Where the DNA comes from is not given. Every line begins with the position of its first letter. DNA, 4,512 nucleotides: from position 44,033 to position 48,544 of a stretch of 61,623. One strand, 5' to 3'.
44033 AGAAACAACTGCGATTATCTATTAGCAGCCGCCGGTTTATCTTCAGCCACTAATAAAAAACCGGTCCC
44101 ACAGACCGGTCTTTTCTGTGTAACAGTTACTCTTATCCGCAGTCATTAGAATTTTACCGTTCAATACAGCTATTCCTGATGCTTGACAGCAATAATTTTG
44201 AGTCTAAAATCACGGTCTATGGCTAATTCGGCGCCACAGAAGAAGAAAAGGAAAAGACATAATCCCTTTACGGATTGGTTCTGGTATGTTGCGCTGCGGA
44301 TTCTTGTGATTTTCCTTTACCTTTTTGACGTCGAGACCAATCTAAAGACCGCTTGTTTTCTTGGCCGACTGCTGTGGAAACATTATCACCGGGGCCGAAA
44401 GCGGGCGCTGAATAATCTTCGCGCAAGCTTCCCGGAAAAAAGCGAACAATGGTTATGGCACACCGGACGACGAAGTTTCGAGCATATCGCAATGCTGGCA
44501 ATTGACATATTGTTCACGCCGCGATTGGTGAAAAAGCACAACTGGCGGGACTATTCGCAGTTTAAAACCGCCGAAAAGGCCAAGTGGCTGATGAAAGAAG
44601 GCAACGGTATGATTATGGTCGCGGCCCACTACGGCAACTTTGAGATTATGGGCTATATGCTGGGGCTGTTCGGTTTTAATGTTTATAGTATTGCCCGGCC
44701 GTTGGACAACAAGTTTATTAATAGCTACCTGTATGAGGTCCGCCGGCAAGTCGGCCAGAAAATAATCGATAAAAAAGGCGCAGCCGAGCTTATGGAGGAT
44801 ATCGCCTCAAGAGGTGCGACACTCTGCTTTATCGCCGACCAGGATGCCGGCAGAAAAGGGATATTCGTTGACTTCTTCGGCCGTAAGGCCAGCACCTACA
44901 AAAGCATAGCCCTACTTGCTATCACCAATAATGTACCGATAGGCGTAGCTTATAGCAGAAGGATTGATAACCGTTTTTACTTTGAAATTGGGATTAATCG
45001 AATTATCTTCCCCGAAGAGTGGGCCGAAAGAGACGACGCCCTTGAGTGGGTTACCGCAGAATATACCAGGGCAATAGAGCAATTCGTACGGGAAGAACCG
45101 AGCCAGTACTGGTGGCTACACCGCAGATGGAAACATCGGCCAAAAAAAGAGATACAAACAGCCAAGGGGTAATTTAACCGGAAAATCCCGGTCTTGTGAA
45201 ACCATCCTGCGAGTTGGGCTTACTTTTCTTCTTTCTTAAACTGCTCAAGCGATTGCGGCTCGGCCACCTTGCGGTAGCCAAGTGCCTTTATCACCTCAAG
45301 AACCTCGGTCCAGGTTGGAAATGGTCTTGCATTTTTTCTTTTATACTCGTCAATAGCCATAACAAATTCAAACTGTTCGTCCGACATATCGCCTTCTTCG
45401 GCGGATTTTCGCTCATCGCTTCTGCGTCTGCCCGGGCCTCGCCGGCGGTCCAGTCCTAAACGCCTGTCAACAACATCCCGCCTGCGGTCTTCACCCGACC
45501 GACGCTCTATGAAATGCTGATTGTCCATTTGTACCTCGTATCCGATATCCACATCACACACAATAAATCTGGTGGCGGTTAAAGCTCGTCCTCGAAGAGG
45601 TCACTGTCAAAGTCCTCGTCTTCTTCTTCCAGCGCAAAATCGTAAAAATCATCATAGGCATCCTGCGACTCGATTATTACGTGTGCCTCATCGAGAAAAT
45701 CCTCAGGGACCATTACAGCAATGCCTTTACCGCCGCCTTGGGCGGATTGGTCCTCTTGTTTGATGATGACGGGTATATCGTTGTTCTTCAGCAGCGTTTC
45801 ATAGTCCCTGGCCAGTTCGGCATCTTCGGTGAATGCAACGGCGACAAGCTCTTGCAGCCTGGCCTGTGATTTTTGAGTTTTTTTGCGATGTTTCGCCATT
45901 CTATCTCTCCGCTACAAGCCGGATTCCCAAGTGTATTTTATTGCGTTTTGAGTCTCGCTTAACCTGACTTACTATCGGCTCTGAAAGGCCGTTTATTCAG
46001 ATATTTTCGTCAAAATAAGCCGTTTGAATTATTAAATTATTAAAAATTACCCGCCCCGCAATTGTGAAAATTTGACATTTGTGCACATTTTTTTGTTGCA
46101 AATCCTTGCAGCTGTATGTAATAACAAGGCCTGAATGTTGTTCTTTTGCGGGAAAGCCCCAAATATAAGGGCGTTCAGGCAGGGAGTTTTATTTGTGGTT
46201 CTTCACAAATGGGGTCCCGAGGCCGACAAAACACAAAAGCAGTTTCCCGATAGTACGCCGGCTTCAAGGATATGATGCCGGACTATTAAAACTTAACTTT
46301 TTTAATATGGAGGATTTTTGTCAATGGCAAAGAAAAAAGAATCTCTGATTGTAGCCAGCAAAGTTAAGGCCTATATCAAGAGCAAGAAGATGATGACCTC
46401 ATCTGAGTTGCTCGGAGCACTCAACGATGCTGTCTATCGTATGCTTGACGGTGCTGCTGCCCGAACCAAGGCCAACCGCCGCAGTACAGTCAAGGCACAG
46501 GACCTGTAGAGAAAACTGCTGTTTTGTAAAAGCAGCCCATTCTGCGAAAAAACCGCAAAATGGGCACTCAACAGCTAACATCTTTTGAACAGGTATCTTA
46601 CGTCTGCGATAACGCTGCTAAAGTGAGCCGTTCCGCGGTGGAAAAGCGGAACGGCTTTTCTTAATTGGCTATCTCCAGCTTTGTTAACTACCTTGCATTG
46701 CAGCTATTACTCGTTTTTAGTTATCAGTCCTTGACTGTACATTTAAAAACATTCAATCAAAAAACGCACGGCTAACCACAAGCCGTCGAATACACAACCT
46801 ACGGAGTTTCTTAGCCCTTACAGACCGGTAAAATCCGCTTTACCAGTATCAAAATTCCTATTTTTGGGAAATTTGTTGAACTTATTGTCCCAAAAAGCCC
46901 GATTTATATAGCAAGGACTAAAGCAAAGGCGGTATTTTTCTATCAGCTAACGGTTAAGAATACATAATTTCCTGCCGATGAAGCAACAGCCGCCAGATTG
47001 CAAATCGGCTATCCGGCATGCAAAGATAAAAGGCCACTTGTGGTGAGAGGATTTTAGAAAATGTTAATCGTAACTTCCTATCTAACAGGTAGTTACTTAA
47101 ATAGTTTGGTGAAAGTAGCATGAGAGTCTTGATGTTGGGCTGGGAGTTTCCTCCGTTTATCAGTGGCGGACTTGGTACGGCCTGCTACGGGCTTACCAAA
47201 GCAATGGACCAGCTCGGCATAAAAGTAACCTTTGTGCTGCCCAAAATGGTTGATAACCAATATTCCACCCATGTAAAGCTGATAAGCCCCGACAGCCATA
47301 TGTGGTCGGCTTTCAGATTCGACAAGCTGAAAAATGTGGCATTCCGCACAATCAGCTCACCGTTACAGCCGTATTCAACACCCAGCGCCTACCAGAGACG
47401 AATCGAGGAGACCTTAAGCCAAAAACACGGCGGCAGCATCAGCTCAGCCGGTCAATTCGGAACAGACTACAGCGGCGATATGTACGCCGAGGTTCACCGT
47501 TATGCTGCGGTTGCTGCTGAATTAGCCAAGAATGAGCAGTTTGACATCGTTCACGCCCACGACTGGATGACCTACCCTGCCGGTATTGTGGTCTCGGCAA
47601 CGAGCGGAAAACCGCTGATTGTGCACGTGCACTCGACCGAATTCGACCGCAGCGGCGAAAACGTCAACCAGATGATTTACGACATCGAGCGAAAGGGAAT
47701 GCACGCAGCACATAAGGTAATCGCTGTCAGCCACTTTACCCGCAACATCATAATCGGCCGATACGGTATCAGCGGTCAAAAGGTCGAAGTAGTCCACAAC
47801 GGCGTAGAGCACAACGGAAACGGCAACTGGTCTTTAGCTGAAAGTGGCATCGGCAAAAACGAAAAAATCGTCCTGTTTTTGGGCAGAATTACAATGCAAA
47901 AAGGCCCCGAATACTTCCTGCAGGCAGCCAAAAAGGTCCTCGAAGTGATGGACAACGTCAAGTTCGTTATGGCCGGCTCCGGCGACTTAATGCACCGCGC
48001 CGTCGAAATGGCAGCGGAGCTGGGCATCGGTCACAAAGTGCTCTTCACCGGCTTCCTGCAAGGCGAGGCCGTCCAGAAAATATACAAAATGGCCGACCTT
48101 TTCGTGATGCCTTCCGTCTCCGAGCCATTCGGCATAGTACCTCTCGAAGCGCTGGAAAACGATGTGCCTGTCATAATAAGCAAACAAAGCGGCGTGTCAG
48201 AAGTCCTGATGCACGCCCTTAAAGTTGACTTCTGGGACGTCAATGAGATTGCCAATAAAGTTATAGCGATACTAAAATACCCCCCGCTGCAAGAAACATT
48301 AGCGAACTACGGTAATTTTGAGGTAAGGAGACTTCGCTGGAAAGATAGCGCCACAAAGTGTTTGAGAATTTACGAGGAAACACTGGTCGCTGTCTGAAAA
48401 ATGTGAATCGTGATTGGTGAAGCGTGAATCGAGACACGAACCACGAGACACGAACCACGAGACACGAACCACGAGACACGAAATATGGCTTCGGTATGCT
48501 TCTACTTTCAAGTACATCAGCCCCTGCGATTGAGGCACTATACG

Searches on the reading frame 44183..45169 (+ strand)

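Call 10: search_protein_families(library=pfam, proteins=[window:44183-45169:+])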
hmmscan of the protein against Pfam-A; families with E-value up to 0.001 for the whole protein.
window:44183-45169:+ (329 aa): 1 family
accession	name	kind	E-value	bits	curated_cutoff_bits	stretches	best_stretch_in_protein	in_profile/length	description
PF03279.18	Lip_A_acyltrans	-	2.4e-36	125.9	22.3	1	27-317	12-294/295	Bacterial lipid A biosynthesis acyltransferase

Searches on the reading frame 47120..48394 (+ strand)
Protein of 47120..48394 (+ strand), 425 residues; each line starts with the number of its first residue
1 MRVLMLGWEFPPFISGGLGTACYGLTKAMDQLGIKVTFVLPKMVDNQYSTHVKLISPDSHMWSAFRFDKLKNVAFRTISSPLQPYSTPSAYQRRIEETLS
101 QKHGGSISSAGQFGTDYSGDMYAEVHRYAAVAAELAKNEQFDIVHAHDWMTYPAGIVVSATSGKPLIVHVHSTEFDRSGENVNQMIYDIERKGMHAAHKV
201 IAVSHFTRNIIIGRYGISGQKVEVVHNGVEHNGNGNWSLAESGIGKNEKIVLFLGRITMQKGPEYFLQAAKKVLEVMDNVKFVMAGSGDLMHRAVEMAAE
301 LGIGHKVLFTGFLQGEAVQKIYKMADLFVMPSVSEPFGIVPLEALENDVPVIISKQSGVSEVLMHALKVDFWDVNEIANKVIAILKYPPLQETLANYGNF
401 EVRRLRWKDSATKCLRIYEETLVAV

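Call 10: search_protein_families(library=pfam, proteins=[window:47120-48394:+])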
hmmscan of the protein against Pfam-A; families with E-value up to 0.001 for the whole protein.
window:47120-48394:+ (425 aa): 6 families
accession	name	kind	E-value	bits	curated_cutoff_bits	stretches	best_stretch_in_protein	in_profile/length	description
PF00534.26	Glycos_transf_1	-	1.4e-36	126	26.4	1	241-398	8-169/172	Glycosyl transferases group 1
PF13692.12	Glyco_trans_1_4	-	1.4e-28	100.4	27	1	249-386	2-141/142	Glycosyl transferases group 1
PF13439.12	Glyco_transf_4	-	2.2e-24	86.8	28.5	1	127-231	59-168/170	Glycosyltransferase Family 4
PF08323.17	Glyco_transf_5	-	3.8e-19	69.8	22.7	1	2-205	1-218/239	Starch synthase catalytic domain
PF20706.3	GT4-conflict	-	8.8e-17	61.6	26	1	166-369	111-326/385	Family 4 Glycosyltransferase in conflict systems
PF13579.12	Glyco_trans_4_4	-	2.7e-16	60.7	29.7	1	16-228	1-158/158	Glycosyl transferase 4-like domain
